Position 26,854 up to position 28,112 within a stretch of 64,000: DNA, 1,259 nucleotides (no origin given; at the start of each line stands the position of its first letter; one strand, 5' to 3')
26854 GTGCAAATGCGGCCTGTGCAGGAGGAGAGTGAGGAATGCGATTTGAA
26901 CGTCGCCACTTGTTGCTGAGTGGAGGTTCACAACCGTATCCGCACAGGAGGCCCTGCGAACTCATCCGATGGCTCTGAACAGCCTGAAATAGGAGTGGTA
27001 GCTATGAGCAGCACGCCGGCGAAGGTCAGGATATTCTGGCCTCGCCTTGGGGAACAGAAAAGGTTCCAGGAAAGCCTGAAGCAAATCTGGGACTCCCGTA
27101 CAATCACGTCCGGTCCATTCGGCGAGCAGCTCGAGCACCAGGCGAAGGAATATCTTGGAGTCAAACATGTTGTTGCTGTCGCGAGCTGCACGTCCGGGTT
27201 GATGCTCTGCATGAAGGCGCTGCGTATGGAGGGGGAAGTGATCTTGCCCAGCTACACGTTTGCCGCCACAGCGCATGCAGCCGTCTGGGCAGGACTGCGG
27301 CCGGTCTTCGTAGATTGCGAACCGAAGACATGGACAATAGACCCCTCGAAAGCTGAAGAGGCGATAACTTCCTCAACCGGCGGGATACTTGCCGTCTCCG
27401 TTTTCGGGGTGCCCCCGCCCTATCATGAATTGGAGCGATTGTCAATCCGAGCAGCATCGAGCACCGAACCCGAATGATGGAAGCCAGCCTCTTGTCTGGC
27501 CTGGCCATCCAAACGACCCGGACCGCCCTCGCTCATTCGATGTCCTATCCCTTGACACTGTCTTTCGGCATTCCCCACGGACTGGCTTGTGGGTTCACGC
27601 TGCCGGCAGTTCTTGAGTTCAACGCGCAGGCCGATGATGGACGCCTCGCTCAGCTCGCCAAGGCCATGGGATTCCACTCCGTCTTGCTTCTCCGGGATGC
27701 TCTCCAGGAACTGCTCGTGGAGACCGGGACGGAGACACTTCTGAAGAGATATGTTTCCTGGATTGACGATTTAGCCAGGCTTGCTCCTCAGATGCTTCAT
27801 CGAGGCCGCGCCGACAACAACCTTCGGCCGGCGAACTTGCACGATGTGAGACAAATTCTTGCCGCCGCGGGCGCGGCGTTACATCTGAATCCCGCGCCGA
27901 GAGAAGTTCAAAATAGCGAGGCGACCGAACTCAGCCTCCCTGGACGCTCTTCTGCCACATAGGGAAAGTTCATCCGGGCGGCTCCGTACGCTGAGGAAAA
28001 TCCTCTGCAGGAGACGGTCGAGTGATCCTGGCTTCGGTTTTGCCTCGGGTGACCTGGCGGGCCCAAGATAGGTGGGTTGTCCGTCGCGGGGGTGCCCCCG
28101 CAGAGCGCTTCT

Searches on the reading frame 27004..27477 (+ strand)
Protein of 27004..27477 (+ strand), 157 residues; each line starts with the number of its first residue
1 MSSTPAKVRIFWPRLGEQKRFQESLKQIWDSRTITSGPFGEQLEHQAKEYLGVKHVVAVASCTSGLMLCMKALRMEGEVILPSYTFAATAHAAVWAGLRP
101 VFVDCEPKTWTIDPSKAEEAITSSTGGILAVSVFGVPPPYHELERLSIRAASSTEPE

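Call 56: search_protein_families(library=pfam, proteins=[window:27004-27477:+], max_evalue=0.00001)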
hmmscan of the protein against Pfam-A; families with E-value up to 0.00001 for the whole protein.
window:27004-27477:+ (157 aa): 2 families
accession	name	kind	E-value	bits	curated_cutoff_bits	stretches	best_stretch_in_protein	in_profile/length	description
PF01041.23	DegT_DnrJ_EryC1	-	1.9e-39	136.4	19.8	1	18-147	4-135/360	DegT/DnrJ/EryC1/StrS aminotransferase family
PF00155.27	Aminotran_1_2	-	1.8e-06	27.8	19.7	1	41-133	45-155/361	Aminotransferase class I and II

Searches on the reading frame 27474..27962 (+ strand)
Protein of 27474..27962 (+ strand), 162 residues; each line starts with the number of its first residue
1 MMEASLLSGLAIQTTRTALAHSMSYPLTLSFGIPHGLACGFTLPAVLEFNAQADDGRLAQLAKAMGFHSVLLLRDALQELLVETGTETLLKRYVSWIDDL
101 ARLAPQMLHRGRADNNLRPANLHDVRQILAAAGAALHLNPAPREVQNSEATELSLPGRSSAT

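Call 56: search_protein_families(library=pfam, proteins=[window:27474-27962:+], max_evalue=0.00001)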
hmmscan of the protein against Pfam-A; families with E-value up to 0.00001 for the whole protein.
window:27474-27962:+ (162 aa): 1 family
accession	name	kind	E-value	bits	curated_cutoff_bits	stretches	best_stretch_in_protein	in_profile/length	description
PF25137.1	ADH_Fe_C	-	3.5e-21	76.2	27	1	1-132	56-193/194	Fe-containing alcohol dehydrogenase family, C-terminal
